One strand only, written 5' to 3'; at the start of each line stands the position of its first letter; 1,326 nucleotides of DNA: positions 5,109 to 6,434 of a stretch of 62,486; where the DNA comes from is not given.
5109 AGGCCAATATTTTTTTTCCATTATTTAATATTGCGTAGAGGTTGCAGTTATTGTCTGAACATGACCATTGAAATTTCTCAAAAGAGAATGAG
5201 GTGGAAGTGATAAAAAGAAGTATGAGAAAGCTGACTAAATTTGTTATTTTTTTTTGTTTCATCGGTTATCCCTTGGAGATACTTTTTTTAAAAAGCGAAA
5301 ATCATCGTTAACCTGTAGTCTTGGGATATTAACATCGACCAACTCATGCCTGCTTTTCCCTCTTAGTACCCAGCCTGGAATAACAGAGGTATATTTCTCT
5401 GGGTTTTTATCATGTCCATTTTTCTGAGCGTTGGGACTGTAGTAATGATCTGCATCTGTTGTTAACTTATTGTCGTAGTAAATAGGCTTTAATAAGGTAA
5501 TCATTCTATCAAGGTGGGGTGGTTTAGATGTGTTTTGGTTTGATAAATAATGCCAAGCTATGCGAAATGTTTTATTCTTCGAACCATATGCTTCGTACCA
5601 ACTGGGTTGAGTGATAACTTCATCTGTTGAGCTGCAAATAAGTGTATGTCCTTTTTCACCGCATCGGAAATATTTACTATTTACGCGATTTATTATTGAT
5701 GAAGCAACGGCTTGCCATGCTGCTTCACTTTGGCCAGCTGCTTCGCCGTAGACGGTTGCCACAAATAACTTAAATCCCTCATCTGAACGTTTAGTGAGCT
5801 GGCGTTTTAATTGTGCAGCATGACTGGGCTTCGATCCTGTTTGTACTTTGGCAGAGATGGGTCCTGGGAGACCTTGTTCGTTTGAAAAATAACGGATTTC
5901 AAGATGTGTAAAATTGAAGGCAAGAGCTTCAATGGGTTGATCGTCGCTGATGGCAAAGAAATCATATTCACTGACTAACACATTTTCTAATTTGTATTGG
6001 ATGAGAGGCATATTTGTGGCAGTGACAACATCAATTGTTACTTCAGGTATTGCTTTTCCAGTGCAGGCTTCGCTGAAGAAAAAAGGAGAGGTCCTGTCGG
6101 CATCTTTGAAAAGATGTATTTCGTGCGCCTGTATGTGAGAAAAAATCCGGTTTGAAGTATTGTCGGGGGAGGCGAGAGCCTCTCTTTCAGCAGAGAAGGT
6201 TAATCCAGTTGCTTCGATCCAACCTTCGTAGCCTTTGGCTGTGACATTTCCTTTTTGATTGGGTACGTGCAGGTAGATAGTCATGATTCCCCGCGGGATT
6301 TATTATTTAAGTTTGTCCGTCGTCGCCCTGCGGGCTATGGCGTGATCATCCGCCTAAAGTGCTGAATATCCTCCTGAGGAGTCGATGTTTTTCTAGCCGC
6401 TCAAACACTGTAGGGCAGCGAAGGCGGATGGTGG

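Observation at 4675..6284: Orphan 'evolved Hcp': Hcp tube domain fused to a SleB-type cell-wall hydrolase, coupled to a signal-peptide protein, in a Dot/Icm organism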

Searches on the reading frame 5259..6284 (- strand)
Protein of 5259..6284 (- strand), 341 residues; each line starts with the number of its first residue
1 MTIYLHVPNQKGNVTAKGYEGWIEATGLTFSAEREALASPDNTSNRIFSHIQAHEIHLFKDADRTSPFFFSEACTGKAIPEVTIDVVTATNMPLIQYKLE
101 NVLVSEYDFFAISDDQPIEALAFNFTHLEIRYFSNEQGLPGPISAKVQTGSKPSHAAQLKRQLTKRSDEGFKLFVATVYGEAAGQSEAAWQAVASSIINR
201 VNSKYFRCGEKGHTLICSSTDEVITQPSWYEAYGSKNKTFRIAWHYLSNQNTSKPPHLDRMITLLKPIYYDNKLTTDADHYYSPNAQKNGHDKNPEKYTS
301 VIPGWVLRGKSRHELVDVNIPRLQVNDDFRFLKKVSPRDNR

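Call 3: search_protein_families(library=pfam, proteins=[window:5259-6284:-], max_evalue=1)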
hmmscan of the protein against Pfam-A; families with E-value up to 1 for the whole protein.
window:5259-6284:- (341 aa): 2 families
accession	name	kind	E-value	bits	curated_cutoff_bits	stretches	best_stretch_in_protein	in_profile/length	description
PF05638.18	T6SS_HCP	-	1.8e-20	73.9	23.5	1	4-132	1-129/129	Type VI secretion system effector, Hcp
PF07486.17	Hydrolase_2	-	0.0011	20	27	1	184-296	1-89/100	Cell Wall Hydrolase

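Call 4: search_protein_families(library=ncbifam, proteins=[window:5259-6284:-], max_evalue=1)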
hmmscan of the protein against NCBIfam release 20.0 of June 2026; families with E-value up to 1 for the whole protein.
window:5259-6284:- (341 aa): 2 families
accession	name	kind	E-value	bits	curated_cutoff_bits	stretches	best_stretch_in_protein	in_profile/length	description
TIGR03344.1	VI_effect_Hcp1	subfamily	4.5e-06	26.6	58.9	1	12-133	28-154/167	type VI secretion system tube protein TssD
TIGR02869.1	spore_SleB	equivalog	0.00097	19.1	236.5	1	126-206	41-124/201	spore cortex-lytic enzyme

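Call 5: search_solved_structures(query=window:5259-6284:-, max_evalue=10, show_alignments=3)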
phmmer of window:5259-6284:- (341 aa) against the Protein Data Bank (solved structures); distinct sequences matched with E-value up to 10: 8.
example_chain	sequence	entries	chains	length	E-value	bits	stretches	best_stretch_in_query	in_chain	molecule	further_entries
9qpe_A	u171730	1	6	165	6.1e-07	32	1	11-130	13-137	Hcp family type VI secretion system effector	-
4w64_A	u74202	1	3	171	1e-06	31.3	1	17-145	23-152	Type VI secretion system effector, Hcp1 family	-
7fcf_B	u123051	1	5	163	1.7e-06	30.6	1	10-137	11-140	Fimbrial protein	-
7fcf_A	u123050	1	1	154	1.7e-06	30.6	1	10-137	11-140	Fimbrial protein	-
3eaa_A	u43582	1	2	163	0.026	16.8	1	4-138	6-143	EvpC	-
4f55_A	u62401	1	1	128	1.1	11.5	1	169-207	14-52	Spore cortex-lytic enzyme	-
6nsm_A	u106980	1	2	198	1.9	10.7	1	200-251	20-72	TetR family transcriptional regulator CifR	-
6nsn_A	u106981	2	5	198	1.9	10.7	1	200-251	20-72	TetR family transcriptional regulator CifR | CifR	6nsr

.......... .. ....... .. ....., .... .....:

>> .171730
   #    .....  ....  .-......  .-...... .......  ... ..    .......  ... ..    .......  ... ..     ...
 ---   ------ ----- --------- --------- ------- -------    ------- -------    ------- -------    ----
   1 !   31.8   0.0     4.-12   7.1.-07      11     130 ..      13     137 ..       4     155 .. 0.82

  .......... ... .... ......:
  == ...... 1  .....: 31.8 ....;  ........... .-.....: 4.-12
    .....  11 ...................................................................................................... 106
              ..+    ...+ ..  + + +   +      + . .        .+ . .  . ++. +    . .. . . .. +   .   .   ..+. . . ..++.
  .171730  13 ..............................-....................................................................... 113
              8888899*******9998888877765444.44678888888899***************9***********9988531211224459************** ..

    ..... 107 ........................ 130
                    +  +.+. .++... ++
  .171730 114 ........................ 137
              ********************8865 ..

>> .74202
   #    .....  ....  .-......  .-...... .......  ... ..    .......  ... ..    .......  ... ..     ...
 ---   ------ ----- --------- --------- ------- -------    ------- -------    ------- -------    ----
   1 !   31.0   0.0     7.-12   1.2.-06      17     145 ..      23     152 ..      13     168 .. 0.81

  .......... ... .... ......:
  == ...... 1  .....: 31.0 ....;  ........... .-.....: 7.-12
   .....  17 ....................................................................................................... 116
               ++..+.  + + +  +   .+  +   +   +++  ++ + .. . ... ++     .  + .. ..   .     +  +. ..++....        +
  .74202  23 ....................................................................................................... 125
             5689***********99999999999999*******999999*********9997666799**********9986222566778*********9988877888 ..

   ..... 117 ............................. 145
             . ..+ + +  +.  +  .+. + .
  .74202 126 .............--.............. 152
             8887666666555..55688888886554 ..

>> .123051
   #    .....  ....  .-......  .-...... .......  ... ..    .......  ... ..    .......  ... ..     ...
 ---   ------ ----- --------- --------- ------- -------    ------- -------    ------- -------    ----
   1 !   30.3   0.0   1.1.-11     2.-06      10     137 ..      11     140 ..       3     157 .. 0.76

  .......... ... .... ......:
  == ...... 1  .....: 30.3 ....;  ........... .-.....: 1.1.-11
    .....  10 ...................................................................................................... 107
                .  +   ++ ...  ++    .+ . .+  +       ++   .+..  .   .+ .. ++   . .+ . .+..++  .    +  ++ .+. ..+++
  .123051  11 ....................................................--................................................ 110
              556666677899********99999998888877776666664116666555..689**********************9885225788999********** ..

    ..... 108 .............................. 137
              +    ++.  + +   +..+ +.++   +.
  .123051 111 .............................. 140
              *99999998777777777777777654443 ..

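Call 6: find_homologous_proteins(query=window:5259-6284:-, max_evalue=0.001)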
Query window:5259-6284:- (341 aa): 16 proteins with E <= 0.001 among 721 candidates.
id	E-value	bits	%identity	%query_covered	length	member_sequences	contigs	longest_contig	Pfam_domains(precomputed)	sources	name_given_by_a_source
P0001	3.7e-232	787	100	100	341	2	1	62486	PF05638.19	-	-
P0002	2.7e-118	413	54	98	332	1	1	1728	PF05638.19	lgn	-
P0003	3.5e-103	363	52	97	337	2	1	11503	PF05638.19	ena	-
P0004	3.0e-99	350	51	98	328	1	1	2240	PF05638.19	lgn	-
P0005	7.5e-90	319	49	98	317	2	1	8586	PF05638.19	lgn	-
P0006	6.9e-85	303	47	98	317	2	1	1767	PF05638.19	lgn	-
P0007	1.7e-61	226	40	98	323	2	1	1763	PF05638.19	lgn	-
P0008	9.1e-54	201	39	98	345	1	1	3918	PF05638.19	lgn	-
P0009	9.9e-46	174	37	89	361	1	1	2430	PF05638.19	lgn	-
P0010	5.5e-43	165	36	89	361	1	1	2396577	PF05638.19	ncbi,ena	-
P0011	1.0e-37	148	34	89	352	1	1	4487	PF05638.19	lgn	-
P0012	1.4e-35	141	41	59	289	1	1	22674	PF05638.19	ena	-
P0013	3.8e-34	136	31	87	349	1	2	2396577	PF05638.19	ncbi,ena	-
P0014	1.5e-33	134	39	59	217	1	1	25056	PF05638.19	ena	-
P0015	9.3e-22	96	37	57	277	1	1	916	PF05488.19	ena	-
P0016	3.0e-8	51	36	35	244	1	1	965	-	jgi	jgi:cell division protein FtsL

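Call 8: find_encoding_contigs(protein=P0010, flank=10000, max_places=3)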
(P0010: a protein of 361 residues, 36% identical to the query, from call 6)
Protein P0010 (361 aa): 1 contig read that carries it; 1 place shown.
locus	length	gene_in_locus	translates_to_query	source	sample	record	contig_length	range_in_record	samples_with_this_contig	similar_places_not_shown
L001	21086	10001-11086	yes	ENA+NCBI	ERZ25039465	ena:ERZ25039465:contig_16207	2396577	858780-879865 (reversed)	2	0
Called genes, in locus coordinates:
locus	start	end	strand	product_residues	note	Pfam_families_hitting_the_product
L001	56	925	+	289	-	PF00196:GerE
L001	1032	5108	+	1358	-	-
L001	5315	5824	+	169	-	-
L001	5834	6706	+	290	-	-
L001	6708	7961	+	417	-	PF02518:HATPase_c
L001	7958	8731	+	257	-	PF01209:Ubie_methyltran, PF03848:TehB, PF13489:Methyltransf_23, PF05175:MTS, PF13847:Methyltransf_31, PF08241:Methyltransf_11, PF08242:Methyltransf_12, PF13649:Methyltransf_25, +2 more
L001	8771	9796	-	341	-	PF00072:Response_reg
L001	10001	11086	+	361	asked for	PF05638:T6SS_HCP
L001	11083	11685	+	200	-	-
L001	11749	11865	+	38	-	-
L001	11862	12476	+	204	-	-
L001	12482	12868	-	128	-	-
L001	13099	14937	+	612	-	-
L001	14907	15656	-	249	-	PF01578:Cytochrom_C_asm, PF27518:CcmC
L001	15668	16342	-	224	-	PF03379:CcmB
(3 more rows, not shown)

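Call 9: find_encoding_contigs(protein=P0013, flank=10000, max_places=3)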
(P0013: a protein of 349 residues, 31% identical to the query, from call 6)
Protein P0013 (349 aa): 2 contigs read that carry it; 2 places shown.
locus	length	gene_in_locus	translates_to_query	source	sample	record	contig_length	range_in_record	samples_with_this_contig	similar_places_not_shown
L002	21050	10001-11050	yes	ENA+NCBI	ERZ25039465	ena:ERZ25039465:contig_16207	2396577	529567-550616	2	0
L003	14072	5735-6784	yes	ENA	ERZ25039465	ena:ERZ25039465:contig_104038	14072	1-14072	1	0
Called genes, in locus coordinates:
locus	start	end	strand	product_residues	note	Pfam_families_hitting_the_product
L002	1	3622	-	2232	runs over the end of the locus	PF05729:NACHT, PF00805:Pentapeptide, PF00400:WD40, PF23381:Beta-prop_IFT122_1st, PF23414:Beta-prop_EML_2, PF24807:WD40_CDC20-Fz, PF24814:WD40_Prp19, PF24817:WD40_WDHD1_1st, +107 more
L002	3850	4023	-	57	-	-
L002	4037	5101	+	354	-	PF01381:HTH_3, PF12844:HTH_19, PF13560:HTH_31 (weak), PF06114:Peptidase_M78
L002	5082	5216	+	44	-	-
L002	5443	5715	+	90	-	PF11848:DUF3368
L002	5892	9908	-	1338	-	PF00805:Pentapeptide, PF23414:Beta-prop_EML_2, PF24807:WD40_CDC20-Fz, PF23381:Beta-prop_IFT122_1st, PF23409:Beta-prop_EML, PF24814:WD40_Prp19, PF25172:Beta-prop_WDR3_2nd, PF25173:Beta-prop_WDR3_1st, +124 more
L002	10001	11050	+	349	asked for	PF05638:T6SS_HCP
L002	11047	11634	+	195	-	-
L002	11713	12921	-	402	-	PF13356:Arm-DNA-bind_3, PF00589:Phage_integrase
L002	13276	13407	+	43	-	-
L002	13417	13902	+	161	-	-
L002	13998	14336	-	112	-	PF00589:Phage_integrase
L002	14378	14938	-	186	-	-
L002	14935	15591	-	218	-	-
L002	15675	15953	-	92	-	PF12728:HTH_17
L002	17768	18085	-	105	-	PF05638:T6SS_HCP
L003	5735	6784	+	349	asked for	PF05638:T6SS_HCP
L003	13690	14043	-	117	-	PF05638:T6SS_HCP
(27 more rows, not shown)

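Call 10: find_encoding_contigs(protein=P0003, flank=10000, max_places=3)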
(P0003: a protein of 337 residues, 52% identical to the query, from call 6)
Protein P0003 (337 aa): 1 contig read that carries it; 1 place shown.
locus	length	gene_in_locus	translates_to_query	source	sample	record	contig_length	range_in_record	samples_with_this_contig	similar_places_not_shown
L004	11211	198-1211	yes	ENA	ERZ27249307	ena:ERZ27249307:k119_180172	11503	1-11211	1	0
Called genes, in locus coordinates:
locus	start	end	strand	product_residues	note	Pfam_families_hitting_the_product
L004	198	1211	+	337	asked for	PF05638:T6SS_HCP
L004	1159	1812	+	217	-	-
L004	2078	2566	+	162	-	-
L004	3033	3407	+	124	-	-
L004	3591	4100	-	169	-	-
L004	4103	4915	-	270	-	-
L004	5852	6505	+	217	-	-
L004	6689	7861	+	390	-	PF02441:Flavoprotein, PF04127:DFP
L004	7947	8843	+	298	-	PF13354:Beta-lactamase2, PF00144:Beta-lactamase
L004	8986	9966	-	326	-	PF00583:Acetyltransf_1, PF13673:Acetyltransf_10 (faint), PF13508:Acetyltransf_7, PF08445:FR47 (faint)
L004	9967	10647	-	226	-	PF04199:Cyclase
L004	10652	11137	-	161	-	PF00583:Acetyltransf_1, PF13673:Acetyltransf_10, PF13508:Acetyltransf_7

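Call 14: find_related_loci(query=A1, collection=genome_contigs, flank=10000)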
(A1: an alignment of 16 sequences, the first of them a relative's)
Query A1 (341 aa) in genome_contigs; peptide patterns used: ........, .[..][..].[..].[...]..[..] (x = any residue, [..] = any of these).
559 stretches matched a pattern; 20 encode a relative of the query (tblastn E <= 1e-3); 20 distinct loci.
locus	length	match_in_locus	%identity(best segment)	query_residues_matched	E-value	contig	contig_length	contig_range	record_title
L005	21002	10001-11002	36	1-304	6e-53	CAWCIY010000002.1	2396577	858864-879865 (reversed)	MAG: uncultured proteobacterium isolate MFD00731.bin.2.180 genome assembly, contig: contig_16207, whole genome shotgun s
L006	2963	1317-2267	36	1-295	3e-52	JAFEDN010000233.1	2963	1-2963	MAG: Proteobacteria bacterium isolate SZAS-81 LIN-434__233__length-2963, whole genome shotgun sequence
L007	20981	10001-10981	33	4-304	4e-48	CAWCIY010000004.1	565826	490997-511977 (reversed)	MAG: uncultured proteobacterium isolate MFD00731.bin.2.180 genome assembly, contig: contig_38964, whole genome shotgun s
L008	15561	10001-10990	33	1-304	1e-47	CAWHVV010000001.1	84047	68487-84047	MAG: uncultured proteobacterium isolate MFD04463.bin.2.67 genome assembly, contig: contig_11877, whole genome shotgun se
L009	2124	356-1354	33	1-304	3e-46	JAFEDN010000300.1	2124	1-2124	MAG: Proteobacteria bacterium isolate SZAS-81 LIN-434__300__length-2124, whole genome shotgun sequence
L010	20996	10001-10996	35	1-304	7e-45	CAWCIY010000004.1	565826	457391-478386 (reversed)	MAG: uncultured proteobacterium isolate MFD00731.bin.2.180 genome assembly, contig: contig_38964, whole genome shotgun s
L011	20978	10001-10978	31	7-304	1e-42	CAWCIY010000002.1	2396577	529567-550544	MAG: uncultured proteobacterium isolate MFD00731.bin.2.180 genome assembly, contig: contig_16207, whole genome shotgun s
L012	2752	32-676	38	1-207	4e-41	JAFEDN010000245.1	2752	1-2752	MAG: Proteobacteria bacterium isolate SZAS-81 LIN-434__245__length-2752, whole genome shotgun sequence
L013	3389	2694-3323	40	1-202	1e-40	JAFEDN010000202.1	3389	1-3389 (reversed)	MAG: Proteobacteria bacterium isolate SZAS-81 LIN-434__202__length-3389, whole genome shotgun sequence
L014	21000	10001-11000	33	1-304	1e-31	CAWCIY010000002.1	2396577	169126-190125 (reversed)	MAG: uncultured proteobacterium isolate MFD00731.bin.2.180 genome assembly, contig: contig_16207, whole genome shotgun s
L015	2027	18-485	40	55-203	2e-30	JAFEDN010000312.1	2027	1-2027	MAG: Proteobacteria bacterium isolate SZAS-81 LIN-434__312__length-2027, whole genome shotgun sequence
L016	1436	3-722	32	95-304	2e-27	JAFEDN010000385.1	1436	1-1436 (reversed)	MAG: Proteobacteria bacterium isolate SZAS-81 LIN-434__385__length-1436, whole genome shotgun sequence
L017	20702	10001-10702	31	102-304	1e-25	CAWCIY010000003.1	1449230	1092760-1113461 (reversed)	MAG: uncultured proteobacterium isolate MFD00731.bin.2.180 genome assembly, contig: contig_28423, whole genome shotgun s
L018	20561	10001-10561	32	142-304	3e-18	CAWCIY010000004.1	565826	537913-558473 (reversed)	MAG: uncultured proteobacterium isolate MFD00731.bin.2.180 genome assembly, contig: contig_38964, whole genome shotgun s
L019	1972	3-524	32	150-298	4e-17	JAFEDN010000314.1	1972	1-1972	MAG: Proteobacteria bacterium isolate SZAS-81 LIN-434__314__length-1972, whole genome shotgun sequence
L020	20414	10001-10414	36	186-334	3e-16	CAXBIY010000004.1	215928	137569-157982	MAG TPA_asm: uncultured Gammaproteobacteria bacterium isolate ERR2762135_binner12_Refined_1 genome assembly, contig: ERZ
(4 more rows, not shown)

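Call 18: find_encoding_contigs(protein=P0001, flank=3000, max_places=3)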
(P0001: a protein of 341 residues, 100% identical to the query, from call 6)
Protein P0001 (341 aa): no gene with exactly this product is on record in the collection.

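Call 22: predict_structure(alignment_id=A1)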
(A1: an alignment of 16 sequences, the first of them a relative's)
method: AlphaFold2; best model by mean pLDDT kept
length: 341 residues; sequences in the alignment: 16
mean_pLDDT: 81.5   pTM: 0.56
mean pLDDT of the five models: 81.5, 81.4, 79.8, 77.8, 75.0
residues with pLDDT >= 90: 133; 70-90: 124; 50-70: 74; < 50: 10
segments of 3 or more residues with pLDDT < 50: 38-40, 45-48
pLDDT, mean of each block of 10 residues (from residue 1): 93 90 91 56 50 81 92 86 91 87 89 79 88 63 64 66 71 96 95 95 75 75 83 89 93 91 95 91 83 73 64 81 91 72 40
secondary structure, 60 per line:
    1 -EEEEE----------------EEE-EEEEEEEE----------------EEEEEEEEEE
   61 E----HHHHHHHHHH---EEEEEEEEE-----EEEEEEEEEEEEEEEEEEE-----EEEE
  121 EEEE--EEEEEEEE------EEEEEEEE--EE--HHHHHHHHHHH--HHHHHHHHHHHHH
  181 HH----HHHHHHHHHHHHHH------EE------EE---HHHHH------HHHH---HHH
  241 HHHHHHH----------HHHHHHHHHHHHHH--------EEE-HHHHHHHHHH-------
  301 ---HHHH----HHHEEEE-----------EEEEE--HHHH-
elements in order: E2-6 E23-25 E27-34 E51-61 H66-75 E79-87 E93-111 E117-124 E127-134 E141-148 H155-165 H168-182 H187-200 H220-224 H231-234 H238-247 H258-271 E280-282 H284-293 H304-307 E315-318 E330-334 H337-340

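Call 25: fold_search(model_id=the predicted structure, library=pdb)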
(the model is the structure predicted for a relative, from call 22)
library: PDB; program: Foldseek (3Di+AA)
matches with E <= 10: 1218; with E <= 0.001: 97
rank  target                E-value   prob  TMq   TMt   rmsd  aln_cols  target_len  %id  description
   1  4ksr_A                1.8e-12  1.00  0.38  0.25   3.0       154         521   15  Crystal Structure of the Vibrio cholerae ATPase GspE Hexamer (released 2013-09-04)
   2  1y12_A                2.4e-12  1.00  0.39  0.80   2.6       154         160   15  Structure of a hemolysin-coregulated protein from Pseudomonas aeruginosa (released 2005-01-25)
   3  4w64_B                2.7e-12  1.00  0.38  0.76   5.5       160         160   23  Hcp1 protein from Acinetobacter baumannii AB0057 (released 2015-07-01)
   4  4w64_A                5.6e-12  1.00  0.39  0.73   5.6       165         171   21  Hcp1 protein from Acinetobacter baumannii AB0057 (released 2015-07-01)
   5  5xhh_A                6.6e-12  1.00  0.36  0.80   4.3       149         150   17  crystal structure of Hcp1 from Salmonella typhimurium (released 2018-03-07)
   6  1y12_B                1.2e-11  1.00  0.38  0.80   2.8       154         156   15  Structure of a hemolysin-coregulated protein from Pseudomonas aeruginosa (released 2005-01-25)
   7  1y12_C                1.3e-11  1.00  0.39  0.80   2.7       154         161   15  Structure of a hemolysin-coregulated protein from Pseudomonas aeruginosa (released 2005-01-25)
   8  3v4h_B                1.6e-11  1.00  0.35  0.90   2.9       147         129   16  Crystal structure of a type VI secretion system effector from Yersinia pestis (released 2011-12-28)
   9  7fcf_E                1.6e-11  1.00  0.37  0.83   2.7       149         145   18  Crystal structure of T6SS Hcp protein (released 2022-07-20)
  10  7fcf_C                1.7e-11  1.00  0.36  0.79   2.8       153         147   19  Crystal structure of T6SS Hcp protein (released 2022-07-20)
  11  8yun_D                2.2e-11  1.00  0.35  0.80   3.7       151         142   15  The crystal structure of HNBP001-HCP (released 2025-07-02)
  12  8yun_E                2.3e-11  1.00  0.35  0.79   3.7       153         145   14  The crystal structure of HNBP001-HCP (released 2025-07-02)
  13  8yun_G                2.4e-11  1.00  0.35  0.80   3.7       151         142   14  The crystal structure of HNBP001-HCP (released 2025-07-02)
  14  4w64_C                2.9e-11  1.00  0.39  0.76   3.6       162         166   22  Hcp1 protein from Acinetobacter baumannii AB0057 (released 2015-07-01)
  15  8yun_C                3.2e-11  1.00  0.35  0.80   3.7       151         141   15  The crystal structure of HNBP001-HCP (released 2025-07-02)
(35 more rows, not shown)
